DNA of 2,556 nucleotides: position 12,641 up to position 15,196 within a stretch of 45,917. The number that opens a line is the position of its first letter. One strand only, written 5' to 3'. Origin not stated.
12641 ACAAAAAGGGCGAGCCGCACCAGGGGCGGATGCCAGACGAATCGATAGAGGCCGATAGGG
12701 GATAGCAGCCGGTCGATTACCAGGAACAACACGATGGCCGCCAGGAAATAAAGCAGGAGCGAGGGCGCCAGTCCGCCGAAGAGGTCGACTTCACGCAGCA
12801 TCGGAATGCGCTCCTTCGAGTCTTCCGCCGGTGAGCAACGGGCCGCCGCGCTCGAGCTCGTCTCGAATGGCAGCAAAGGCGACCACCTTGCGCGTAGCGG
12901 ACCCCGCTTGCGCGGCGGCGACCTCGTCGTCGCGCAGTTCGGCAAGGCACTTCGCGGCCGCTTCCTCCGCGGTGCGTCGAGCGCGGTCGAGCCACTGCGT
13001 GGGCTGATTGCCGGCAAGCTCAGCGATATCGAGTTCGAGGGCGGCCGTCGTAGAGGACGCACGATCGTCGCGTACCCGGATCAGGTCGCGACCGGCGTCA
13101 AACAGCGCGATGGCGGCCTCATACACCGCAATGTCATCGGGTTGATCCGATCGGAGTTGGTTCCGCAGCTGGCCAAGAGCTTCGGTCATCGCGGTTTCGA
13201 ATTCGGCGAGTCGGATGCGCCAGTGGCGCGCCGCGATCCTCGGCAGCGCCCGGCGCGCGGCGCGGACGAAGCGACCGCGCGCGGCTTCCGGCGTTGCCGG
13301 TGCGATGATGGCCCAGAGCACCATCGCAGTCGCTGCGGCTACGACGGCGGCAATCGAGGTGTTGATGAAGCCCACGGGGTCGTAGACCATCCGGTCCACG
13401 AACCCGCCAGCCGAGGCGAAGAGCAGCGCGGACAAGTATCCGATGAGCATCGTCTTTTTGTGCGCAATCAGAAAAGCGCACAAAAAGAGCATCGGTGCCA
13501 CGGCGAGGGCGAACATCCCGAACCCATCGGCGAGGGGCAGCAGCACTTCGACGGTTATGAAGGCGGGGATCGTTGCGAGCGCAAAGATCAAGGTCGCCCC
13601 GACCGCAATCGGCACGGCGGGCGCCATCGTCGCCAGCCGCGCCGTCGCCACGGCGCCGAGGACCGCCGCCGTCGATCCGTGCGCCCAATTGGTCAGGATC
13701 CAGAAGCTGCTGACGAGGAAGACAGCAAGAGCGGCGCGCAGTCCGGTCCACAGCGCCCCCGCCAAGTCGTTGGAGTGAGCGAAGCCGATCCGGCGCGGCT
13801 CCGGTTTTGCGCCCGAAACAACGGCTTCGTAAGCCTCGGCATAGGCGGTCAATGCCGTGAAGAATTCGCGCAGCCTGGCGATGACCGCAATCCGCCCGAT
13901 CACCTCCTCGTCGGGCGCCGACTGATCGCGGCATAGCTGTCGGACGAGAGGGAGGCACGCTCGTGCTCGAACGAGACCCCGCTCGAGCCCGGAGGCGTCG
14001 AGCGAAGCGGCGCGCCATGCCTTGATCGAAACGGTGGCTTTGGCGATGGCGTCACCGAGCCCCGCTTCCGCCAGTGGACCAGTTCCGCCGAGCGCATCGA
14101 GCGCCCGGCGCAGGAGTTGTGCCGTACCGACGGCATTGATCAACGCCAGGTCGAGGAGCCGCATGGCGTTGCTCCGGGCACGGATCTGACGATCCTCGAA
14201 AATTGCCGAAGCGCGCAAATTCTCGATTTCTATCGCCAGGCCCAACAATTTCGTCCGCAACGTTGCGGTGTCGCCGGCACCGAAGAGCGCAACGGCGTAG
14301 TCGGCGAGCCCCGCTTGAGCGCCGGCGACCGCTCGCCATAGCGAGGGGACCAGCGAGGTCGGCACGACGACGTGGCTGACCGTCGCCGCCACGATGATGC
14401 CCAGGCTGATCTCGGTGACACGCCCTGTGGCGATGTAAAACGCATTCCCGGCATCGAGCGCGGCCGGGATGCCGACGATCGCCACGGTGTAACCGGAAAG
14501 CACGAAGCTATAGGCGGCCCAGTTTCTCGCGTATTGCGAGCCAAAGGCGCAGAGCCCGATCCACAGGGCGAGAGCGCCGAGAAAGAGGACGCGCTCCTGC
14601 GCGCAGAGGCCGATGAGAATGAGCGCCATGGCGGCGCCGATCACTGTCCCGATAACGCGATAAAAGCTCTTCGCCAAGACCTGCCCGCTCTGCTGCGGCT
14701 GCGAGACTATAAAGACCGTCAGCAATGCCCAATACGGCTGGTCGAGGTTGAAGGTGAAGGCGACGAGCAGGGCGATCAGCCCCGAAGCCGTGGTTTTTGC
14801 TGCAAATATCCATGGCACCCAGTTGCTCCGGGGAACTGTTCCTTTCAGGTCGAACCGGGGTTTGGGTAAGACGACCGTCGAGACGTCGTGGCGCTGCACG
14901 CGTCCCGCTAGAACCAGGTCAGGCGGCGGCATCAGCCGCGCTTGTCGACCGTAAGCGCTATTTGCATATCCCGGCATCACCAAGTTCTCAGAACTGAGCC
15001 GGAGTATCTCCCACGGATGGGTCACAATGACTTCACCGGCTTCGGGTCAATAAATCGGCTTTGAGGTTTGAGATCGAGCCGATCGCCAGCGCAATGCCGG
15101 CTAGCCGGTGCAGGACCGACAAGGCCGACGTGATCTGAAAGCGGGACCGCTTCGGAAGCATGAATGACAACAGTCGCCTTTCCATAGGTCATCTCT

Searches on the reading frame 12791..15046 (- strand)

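Call 52: search_protein_families(library=ncbifam, proteins=[window:12791-15046:-], max_evalue=0.00001)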
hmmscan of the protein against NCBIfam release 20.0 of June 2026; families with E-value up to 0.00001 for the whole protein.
window:12791-15046:- (751 aa): 1 family
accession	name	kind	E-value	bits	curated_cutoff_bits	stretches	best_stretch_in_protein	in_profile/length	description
NF007916.1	PRK10631.1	equivalog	4.3e-28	98.2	870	2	81-286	8-224/648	p-hydroxybenzoic acid efflux pump subunit AaeB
